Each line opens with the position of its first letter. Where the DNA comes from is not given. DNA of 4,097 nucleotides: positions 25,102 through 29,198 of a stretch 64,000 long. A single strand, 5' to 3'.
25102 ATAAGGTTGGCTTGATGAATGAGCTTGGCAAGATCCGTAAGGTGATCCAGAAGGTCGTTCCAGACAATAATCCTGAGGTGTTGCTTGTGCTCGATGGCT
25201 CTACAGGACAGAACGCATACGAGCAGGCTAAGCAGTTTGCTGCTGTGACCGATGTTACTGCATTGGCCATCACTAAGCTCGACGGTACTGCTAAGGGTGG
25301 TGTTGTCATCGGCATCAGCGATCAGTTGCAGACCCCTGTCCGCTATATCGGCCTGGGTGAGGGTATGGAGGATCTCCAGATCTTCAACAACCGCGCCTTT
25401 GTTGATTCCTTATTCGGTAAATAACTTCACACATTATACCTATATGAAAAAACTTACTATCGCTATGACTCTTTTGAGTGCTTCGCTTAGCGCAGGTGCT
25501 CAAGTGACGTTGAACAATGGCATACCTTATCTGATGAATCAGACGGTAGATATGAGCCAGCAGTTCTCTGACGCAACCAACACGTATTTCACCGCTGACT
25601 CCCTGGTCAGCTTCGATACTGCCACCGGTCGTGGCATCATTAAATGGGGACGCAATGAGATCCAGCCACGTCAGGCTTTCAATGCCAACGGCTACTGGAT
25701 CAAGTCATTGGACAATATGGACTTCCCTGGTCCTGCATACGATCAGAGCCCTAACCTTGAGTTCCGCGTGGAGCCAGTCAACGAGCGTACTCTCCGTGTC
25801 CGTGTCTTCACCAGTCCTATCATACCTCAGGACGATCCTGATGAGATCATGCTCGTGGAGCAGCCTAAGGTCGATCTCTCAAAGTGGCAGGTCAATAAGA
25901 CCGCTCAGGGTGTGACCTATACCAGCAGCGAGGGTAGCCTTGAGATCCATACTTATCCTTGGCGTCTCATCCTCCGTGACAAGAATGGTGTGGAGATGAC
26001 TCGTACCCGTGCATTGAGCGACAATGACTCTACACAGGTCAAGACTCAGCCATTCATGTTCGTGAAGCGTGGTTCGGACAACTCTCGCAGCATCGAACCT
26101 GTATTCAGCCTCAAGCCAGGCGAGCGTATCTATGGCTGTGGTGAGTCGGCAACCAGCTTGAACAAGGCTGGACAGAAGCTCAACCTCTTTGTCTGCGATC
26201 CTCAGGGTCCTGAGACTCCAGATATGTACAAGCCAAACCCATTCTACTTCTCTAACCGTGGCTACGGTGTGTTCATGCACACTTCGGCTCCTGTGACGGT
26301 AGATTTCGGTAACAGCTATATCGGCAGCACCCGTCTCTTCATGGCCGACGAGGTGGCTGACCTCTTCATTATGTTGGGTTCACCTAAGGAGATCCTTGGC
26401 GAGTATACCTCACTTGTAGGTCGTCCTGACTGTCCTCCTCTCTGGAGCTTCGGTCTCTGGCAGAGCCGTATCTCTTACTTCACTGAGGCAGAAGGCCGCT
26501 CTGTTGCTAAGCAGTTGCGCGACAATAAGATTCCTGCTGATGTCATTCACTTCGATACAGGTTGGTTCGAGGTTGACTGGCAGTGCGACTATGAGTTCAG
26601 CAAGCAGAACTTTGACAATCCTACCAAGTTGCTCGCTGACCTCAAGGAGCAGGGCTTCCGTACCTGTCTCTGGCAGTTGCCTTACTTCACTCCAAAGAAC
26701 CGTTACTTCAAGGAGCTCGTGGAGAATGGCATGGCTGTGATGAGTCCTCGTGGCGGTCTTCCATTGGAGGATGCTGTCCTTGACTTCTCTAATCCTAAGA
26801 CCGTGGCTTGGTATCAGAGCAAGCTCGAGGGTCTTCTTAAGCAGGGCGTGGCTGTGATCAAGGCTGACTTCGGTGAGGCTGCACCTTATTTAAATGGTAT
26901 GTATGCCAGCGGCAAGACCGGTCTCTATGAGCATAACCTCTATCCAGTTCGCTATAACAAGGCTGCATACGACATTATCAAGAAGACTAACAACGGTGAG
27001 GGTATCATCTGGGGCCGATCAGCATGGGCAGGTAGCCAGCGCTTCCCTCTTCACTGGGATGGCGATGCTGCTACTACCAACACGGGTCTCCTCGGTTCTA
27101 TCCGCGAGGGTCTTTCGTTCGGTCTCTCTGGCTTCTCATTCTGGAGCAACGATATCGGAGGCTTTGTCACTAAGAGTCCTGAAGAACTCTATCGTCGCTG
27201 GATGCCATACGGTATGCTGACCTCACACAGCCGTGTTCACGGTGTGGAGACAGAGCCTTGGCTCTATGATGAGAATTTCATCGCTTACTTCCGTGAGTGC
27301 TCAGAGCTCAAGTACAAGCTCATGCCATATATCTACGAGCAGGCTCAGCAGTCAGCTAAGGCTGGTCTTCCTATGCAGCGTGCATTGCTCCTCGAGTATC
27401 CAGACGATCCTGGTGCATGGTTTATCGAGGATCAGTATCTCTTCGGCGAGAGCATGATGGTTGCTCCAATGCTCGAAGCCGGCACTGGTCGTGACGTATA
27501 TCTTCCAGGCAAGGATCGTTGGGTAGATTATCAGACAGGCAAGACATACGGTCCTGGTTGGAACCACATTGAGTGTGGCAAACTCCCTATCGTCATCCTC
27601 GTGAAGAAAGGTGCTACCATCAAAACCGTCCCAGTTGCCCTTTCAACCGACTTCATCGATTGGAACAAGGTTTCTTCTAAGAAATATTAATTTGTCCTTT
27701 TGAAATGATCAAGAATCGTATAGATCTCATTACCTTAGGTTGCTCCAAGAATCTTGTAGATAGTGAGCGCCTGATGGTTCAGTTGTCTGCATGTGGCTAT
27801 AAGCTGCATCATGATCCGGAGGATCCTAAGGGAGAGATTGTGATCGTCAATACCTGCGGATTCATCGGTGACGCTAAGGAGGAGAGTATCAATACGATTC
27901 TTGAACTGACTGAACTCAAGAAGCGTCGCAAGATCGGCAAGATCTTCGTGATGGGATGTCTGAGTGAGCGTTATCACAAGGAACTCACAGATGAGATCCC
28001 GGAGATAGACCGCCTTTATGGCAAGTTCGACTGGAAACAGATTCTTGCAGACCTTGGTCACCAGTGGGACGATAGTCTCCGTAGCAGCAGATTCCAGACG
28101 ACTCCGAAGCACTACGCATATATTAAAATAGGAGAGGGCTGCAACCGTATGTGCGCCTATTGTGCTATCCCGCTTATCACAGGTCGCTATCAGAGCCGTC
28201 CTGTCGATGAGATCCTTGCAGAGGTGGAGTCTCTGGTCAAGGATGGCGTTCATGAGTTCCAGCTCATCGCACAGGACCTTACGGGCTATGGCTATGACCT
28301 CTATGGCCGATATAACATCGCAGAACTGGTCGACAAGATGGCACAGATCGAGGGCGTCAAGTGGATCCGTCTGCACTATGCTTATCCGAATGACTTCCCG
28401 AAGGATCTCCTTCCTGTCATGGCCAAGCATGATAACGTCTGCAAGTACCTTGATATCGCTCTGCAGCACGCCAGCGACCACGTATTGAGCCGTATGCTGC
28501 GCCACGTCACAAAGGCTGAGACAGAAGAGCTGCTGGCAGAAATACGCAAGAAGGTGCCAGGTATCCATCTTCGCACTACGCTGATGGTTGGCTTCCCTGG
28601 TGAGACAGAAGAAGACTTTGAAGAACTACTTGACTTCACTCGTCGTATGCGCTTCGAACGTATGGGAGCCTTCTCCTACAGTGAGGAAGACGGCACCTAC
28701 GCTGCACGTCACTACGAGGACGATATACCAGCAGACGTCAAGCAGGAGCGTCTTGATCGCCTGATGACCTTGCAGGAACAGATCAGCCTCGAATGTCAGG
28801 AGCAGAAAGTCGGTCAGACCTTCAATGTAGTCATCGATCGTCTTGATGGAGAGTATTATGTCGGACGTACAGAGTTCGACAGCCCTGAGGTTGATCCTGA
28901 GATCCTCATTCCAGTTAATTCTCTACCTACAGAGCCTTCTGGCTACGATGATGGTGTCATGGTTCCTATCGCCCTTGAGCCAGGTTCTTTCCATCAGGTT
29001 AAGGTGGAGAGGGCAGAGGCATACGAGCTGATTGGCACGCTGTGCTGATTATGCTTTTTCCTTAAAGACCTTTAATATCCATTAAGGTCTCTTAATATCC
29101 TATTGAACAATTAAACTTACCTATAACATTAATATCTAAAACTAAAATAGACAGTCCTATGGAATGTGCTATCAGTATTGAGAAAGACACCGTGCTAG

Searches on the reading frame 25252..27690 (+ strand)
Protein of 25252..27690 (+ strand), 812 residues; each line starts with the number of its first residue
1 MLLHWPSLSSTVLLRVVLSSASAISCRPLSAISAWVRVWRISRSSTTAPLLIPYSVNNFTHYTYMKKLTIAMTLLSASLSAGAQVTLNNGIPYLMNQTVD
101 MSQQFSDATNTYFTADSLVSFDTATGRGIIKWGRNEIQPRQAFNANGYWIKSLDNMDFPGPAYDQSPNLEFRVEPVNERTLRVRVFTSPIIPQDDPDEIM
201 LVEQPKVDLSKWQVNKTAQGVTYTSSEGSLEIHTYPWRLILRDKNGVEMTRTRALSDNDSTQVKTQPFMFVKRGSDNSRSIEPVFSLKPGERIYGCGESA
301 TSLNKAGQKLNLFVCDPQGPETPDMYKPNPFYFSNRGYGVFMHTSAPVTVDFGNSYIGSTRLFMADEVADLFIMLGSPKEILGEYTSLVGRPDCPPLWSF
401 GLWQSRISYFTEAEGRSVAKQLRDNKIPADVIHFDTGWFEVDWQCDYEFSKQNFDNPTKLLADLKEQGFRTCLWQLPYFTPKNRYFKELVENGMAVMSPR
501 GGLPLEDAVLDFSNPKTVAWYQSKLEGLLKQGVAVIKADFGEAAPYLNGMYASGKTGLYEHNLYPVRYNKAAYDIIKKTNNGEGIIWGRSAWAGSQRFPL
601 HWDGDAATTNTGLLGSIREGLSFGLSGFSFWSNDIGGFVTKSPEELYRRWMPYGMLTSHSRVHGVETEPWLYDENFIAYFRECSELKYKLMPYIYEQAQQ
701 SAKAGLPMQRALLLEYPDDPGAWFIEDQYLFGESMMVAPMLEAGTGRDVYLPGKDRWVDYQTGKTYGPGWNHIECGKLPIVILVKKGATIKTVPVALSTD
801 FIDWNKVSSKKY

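Call 65: search_protein_families(library=pfam, proteins=[window:25252-27690:+], max_evalue=0.0001)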
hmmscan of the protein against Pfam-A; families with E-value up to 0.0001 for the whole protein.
window:25252-27690:+ (812 aa): 3 families
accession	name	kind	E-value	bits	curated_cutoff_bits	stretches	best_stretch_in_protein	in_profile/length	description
PF01055.32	Glyco_hydro_31_2nd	-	3.7e-82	276.7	23.5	1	393-696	2-327/328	Glycosyl hydrolases family 31 TIM-barrel domain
PF13802.12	Gal_mutarotas_2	-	9.6e-28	98.1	27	1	171-351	2-184/184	Glycosyl hydrolase 31 N-terminal galactose mutarotase-like domain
PF21365.3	Glyco_hydro_31_3rd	-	2.4e-20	73.2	24.4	1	705-790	1-87/87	Glycosyl hydrolase family 31 C-terminal domain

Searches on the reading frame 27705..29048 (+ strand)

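Call 65: search_protein_families(library=pfam, proteins=[window:27705-29048:+], max_evalue=0.0001)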
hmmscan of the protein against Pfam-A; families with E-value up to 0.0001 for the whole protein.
window:27705-29048:+ (447 aa): 3 families
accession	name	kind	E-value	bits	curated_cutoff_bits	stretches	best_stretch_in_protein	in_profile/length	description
PF04055.27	Radical_SAM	-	8.6e-24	85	29.5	1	140-311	1-165/166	Radical SAM superfamily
PF00919.26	UPF0004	-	1.1e-22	80.3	27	1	6-106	2-98/98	Uncharacterized protein family UPF0004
PF18693.7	TRAM_2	-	4.2e-15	56.1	27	1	369-446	1-62/63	TRAM domain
